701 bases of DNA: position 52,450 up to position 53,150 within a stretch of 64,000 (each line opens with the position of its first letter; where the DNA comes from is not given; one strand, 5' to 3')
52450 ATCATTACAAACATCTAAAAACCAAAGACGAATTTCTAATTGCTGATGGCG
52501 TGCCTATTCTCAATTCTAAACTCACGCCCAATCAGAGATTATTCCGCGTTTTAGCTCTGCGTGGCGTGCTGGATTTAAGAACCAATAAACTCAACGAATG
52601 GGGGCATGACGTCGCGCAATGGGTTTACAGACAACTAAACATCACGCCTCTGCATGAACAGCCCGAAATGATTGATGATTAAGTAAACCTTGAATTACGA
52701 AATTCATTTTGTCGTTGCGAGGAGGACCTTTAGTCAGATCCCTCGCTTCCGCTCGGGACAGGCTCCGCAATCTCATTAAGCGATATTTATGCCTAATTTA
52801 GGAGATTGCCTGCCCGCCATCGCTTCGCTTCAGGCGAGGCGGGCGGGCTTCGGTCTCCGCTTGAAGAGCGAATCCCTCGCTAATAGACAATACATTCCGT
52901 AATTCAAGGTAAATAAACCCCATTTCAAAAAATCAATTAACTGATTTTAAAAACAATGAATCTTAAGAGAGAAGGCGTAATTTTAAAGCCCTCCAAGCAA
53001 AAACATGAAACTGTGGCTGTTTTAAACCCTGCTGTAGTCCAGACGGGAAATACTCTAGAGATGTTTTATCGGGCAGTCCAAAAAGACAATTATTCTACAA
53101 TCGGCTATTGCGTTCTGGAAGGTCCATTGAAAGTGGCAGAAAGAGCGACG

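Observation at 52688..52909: Family B MITE-like element with 16-bp TIRs, a second inverted partial copy, and a 45-bp piece inserted in-frame in a coding gene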

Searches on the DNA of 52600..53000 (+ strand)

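Call 33: search_rna_families(source=window, start=52600, end=53000, threshold=evalue, max_evalue=10)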
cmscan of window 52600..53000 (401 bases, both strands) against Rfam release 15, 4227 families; matches with E-value up to 10: 8.
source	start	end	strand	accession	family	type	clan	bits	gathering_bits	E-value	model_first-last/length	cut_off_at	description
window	52728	52814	-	RF02987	GA-cis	Gene; sRNA;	-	21.8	34.7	0.026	1-88/88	no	GA-cis RNA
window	52743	52794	+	RF02077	STnc220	Gene; sRNA;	-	21.3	60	0.33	1-79/79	no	Salmonella enterica sRNA STnc220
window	52928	52993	+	RF02644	Spy490380c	Gene; sRNA;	-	19.7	65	5.9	1-96/96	no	S. pyogenes small RNA Spy490380c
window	52666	52712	+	RF01178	snoR77Y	Gene; snRNA; snoRNA; CD-box;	CL00057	15.9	52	3.5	1-85/85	no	Small nucleolar RNA snoR77Y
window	52860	52995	+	RF00082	SraG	Gene; sRNA;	-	15.3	50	3.4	1-177/177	no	SraG RNA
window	52922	52953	-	RF03474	mir-4766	Gene; miRNA;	-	15.2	72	4.2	1-56/56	no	mir-4766 microRNA precursor family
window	52801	52858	+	RF04173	MIR847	Gene; miRNA;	-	12.6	184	6.3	1-164/164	no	MIR847 microRNA precursor family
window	52932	53000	+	RF00064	HgcG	Gene; snRNA; snoRNA; HACA-box;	-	7.7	77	7.3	1-71/276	3'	HgcG RNA (Pab40)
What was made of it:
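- On Any Rfam RNA family: At E up to 10, the best hit over 52600-53000 is GA-cis at 21.8 bits against 34.7, and it does not fall on HP (call 33).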

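Call 40: search_dna_similar(query=window:52688-52909:+, collection=plasmids, mode=distant, max_evalue=1, max_rows=30)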
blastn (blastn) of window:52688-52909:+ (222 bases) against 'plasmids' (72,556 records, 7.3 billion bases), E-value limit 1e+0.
No match.

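Call 41: search_dna_similar(query=window:52688-52909:+, collection=phages, mode=distant, max_evalue=1, max_rows=30)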
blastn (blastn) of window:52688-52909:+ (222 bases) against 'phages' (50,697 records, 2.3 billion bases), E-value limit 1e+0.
Records with a match: 2; places in all: 2; records where one place covers at least 80% of the query: 0.
Best place of each record, by identity: 90-95% 2.
By first word of the organism name: Mycobacterium 2.
By host as written in the record: Mycobacterium smegmatis mc2 155 2.
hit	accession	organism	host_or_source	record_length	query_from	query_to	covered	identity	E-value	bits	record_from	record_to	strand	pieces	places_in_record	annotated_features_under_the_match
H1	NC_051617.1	Mycobacterium phage Chris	Mycobacterium smegmatis mc2 155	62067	120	146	12%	92.6%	2e-1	41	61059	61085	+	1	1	none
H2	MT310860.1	Mycobacterium phage Chris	Mycobacterium smegmatis mc2 155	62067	120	146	12%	92.6%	2e-1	41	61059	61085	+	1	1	none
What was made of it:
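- Tried and rejected: One phage genome (two records, E = 0.2) matched; I take it as chance (calls 40, 41).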
